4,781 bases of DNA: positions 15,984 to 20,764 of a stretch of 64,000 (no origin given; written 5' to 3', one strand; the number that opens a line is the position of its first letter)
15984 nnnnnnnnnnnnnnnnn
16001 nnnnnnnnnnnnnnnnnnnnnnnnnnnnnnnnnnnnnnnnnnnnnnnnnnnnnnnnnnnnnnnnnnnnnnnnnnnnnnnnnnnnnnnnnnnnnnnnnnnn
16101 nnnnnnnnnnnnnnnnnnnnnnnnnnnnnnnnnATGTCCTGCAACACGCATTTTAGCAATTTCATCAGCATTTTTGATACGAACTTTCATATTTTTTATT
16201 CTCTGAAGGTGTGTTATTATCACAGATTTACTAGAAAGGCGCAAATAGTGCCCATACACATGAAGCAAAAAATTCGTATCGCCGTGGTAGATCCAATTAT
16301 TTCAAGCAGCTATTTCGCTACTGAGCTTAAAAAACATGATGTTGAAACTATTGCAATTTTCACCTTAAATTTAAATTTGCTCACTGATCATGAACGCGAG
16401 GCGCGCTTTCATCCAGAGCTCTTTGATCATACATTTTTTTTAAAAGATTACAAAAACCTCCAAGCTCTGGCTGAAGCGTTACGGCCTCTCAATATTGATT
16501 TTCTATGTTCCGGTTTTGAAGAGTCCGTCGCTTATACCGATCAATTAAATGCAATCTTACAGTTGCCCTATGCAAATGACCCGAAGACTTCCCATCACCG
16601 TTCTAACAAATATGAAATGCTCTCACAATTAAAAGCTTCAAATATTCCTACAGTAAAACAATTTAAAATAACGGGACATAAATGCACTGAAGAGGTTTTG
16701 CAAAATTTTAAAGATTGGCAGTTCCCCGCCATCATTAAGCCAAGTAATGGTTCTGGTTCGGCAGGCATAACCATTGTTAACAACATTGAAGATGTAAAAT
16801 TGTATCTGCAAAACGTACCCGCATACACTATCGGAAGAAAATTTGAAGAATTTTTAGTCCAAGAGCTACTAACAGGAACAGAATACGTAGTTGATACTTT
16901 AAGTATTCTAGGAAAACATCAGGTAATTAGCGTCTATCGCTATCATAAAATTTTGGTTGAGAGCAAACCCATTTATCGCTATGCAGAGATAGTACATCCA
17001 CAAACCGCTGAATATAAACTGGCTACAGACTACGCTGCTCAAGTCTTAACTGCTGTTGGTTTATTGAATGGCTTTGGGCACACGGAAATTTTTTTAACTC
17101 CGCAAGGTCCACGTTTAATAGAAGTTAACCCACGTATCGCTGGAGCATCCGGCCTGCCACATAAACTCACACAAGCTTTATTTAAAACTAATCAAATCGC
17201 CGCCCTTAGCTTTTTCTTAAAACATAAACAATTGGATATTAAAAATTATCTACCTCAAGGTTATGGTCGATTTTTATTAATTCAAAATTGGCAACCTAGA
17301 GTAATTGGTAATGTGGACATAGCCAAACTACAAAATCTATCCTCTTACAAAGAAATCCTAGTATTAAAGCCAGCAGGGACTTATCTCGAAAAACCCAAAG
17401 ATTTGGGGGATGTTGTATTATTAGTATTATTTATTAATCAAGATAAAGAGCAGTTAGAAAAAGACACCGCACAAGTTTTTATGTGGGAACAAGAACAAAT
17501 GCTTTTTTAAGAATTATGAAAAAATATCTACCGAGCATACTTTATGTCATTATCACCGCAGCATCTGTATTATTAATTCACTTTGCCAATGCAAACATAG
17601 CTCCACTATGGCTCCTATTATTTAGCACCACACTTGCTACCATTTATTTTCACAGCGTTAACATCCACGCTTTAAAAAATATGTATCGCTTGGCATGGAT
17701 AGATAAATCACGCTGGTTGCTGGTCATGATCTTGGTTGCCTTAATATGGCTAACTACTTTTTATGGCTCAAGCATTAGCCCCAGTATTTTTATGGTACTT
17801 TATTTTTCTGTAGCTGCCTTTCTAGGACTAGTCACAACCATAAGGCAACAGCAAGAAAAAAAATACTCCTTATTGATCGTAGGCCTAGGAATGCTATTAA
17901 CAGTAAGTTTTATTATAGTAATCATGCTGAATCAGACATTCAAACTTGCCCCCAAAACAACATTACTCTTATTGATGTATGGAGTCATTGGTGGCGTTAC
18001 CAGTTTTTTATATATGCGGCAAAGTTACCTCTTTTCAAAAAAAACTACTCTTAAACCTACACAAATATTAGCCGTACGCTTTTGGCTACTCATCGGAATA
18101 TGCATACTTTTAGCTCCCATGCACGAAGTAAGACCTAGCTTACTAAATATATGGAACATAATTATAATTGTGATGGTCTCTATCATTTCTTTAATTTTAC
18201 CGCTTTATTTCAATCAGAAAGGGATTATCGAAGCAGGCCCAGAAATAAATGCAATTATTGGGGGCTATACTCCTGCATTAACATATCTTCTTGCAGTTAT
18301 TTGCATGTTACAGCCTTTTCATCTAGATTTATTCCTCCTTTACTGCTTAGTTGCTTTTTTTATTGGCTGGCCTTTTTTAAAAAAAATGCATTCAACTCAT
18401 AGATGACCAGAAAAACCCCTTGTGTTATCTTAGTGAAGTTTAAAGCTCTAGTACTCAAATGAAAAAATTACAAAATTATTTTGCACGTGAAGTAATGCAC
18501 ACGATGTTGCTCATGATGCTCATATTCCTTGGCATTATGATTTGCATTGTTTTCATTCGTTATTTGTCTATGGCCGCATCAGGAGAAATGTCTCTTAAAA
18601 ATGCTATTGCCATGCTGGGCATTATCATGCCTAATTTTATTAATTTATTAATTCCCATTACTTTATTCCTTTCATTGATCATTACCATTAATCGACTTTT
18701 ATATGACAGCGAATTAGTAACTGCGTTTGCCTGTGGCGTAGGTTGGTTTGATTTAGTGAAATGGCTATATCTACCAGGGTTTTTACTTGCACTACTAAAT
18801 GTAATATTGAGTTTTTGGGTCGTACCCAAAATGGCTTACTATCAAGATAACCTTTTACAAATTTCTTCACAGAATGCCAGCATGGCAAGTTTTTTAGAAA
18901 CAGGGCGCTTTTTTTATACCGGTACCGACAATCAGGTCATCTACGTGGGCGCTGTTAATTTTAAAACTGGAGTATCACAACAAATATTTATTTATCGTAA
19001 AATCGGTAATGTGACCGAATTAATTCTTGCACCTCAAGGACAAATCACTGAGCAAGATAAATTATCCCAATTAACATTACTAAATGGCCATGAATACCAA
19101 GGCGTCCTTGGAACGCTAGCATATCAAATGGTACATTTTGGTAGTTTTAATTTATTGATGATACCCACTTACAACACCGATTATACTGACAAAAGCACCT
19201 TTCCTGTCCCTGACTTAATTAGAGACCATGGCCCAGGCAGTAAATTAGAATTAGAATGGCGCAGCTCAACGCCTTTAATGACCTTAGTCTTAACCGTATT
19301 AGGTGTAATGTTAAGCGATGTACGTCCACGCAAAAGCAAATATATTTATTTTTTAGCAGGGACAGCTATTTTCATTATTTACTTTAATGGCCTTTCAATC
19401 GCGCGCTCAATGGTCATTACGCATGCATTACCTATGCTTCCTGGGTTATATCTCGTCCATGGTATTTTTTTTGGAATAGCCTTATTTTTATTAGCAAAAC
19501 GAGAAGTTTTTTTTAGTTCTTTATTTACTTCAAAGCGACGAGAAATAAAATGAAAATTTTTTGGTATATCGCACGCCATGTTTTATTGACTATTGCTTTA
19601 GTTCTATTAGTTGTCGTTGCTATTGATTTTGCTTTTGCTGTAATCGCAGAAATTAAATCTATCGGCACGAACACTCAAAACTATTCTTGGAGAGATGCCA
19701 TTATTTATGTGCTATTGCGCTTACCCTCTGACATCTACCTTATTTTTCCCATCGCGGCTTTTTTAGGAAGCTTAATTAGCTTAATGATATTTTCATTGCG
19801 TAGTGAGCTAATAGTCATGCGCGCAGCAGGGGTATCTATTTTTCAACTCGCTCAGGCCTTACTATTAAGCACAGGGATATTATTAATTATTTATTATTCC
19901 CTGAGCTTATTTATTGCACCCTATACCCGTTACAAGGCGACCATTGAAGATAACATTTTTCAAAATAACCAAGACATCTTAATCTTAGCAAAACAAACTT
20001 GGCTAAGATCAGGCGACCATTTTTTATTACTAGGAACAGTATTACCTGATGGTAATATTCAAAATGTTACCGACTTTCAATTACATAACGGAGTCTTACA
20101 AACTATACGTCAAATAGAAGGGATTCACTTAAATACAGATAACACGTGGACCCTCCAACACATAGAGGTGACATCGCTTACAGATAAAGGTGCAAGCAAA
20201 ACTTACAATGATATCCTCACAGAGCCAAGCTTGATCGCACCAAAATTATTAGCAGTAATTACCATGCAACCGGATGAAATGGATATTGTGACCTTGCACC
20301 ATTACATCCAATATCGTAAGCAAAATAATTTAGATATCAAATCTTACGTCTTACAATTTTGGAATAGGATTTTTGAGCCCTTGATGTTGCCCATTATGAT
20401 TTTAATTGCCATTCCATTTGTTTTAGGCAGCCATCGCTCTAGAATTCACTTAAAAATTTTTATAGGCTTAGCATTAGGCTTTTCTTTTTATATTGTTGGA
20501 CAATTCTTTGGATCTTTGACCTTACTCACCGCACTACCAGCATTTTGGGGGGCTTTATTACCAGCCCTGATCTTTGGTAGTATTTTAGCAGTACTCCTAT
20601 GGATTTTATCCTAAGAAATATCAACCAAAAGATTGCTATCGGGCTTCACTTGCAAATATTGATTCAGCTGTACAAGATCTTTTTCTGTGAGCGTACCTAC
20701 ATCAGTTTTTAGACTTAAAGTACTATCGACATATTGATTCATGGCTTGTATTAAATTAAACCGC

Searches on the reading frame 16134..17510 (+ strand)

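Call 26: search_protein_families(library=pfam, proteins=[window:16134-17510:+])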
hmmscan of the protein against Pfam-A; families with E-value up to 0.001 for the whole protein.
window:16134-17510:+ (458 aa): 6 families
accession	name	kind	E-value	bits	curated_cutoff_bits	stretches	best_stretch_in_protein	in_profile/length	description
PF13535.11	ATP-grasp_4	-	4.9e-14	52.7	27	1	196-338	2-156/160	ATP-grasp domain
PF02655.19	ATP-grasp_3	-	6.9e-14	52.7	23.2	1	157-337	2-159/160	ATP-grasp domain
PF07478.18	Dala_Dala_lig_C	-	2.9e-07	30.7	24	1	170-305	6-135/204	D-ala D-ala ligase C-terminus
PF02786.22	CPSase_L_D2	-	9.4e-07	29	19.8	1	162-346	5-191/211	Carbamoyl-phosphate synthase L chain, ATP binding domain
PF15632.11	ATPgrasp_Ter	-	1.6e-06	28.4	29.1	1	236-338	1-89/131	ATP-grasp in the biosynthetic pathway with Ter operon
PF01071.24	GARS_A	-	1e-05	25.9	27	0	164-276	8-119/194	Phosphoribosylglycinamide synthetase, ATP-grasp (A) domain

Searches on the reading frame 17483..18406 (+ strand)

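Call 26: search_protein_families(library=pfam, proteins=[window:17483-18406:+])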
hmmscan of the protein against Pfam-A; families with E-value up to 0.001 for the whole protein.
window:17483-18406:+ (307 aa): 1 family
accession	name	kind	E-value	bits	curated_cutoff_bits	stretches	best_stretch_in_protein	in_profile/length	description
PF00892.27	EamA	-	0.00085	20.1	28.2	1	182-290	18-126/135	EamA-like transporter family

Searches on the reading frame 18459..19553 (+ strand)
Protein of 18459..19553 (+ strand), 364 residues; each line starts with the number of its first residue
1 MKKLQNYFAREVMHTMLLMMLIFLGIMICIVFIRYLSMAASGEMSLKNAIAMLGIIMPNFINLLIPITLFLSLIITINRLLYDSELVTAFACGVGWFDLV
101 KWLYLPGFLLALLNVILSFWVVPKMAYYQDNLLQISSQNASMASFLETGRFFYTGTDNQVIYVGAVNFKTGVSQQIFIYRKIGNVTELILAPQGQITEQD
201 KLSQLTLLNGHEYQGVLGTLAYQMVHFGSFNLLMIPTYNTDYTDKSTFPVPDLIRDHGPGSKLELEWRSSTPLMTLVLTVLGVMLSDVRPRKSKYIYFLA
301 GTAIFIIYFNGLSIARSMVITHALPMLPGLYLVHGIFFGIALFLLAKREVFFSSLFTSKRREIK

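Call 26: search_protein_families(library=pfam, proteins=[window:18459-19553:+])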
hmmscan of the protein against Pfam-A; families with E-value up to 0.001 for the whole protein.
window:18459-19553:+ (364 aa): 1 family
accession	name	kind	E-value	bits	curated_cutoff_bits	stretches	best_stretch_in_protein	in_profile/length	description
PF03739.19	LptF_LptG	-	4e-53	181.1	27.9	1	7-346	2-352/353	Lipopolysaccharide export system permease LptF/LptG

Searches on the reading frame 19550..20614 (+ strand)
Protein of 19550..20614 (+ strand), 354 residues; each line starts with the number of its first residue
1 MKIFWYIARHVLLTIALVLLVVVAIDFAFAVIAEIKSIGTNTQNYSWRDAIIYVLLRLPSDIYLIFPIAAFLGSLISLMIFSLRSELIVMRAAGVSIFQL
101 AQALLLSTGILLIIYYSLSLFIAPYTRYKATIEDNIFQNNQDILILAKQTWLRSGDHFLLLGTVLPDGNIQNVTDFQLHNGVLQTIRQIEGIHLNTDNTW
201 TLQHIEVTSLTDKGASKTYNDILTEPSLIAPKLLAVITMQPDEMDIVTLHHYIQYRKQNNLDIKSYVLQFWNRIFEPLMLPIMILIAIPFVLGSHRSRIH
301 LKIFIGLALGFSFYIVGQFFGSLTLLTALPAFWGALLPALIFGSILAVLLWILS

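Call 26: search_protein_families(library=pfam, proteins=[window:19550-20614:+])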
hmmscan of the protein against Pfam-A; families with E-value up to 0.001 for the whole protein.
window:19550-20614:+ (354 aa): 1 family
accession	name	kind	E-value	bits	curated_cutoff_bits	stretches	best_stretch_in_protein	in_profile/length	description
PF03739.19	LptF_LptG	-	2e-67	228.2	27.9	1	5-351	1-352/353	Lipopolysaccharide export system permease LptF/LptG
